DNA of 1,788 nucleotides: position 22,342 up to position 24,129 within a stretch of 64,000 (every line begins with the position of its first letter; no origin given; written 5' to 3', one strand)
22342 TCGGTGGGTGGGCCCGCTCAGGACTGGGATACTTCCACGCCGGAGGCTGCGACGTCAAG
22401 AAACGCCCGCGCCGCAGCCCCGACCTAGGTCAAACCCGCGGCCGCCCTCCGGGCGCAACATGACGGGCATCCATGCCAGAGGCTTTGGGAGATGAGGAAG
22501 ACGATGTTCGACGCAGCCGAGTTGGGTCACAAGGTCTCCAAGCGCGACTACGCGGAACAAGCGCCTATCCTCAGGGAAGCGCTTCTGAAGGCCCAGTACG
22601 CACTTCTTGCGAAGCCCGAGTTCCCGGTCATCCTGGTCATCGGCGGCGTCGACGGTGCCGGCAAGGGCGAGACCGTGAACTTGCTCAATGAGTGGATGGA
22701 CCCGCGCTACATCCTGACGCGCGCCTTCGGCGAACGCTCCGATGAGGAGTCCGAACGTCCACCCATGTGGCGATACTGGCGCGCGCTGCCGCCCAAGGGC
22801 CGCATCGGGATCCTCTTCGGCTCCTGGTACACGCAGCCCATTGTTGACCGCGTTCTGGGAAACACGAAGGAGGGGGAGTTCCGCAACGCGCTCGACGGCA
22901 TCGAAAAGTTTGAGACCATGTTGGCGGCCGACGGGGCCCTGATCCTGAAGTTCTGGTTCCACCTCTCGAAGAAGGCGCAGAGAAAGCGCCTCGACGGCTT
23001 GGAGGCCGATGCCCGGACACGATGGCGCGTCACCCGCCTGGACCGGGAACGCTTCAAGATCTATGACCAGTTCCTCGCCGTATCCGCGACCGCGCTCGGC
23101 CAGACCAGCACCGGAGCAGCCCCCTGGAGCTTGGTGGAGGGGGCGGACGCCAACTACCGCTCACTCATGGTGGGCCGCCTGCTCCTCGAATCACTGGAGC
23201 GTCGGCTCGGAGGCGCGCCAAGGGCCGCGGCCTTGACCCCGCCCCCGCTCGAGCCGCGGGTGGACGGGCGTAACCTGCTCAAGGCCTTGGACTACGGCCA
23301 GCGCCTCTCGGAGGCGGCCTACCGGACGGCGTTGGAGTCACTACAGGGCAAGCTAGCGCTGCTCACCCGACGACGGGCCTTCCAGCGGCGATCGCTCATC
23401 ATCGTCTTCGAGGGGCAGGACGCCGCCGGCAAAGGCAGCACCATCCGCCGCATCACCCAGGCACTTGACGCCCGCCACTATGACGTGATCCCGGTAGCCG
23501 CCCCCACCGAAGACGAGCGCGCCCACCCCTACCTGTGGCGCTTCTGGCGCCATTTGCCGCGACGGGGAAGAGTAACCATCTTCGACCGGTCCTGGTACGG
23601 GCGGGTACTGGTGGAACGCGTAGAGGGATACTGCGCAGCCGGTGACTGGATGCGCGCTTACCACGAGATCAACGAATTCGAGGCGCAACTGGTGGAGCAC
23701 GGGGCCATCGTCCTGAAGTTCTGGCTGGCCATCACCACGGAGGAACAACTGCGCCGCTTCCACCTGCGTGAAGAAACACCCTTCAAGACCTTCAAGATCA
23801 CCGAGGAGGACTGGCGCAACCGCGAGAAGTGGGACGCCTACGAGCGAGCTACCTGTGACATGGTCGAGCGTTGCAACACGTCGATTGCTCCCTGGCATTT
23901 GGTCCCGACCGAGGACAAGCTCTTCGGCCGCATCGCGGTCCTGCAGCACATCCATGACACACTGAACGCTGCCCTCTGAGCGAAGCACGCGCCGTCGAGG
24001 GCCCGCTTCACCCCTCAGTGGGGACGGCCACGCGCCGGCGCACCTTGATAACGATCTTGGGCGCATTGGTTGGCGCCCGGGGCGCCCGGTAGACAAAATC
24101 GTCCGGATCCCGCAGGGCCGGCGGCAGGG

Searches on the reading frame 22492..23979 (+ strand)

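Call 47: search_protein_families(library=pfam, proteins=[window:22492-23979:+], max_evalue=0.00001)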
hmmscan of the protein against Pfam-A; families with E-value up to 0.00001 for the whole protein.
window:22492-23979:+ (495 aa): 2 families
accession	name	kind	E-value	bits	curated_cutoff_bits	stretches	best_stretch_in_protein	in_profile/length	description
PF03976.20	PPK2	-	1.6e-129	430.7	22.3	2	272-493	2-223/229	Polyphosphate kinase 2 (PPK2)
PF06414.18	Zeta_toxin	-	7e-06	26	22.3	0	40-70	12-41/199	Zeta toxin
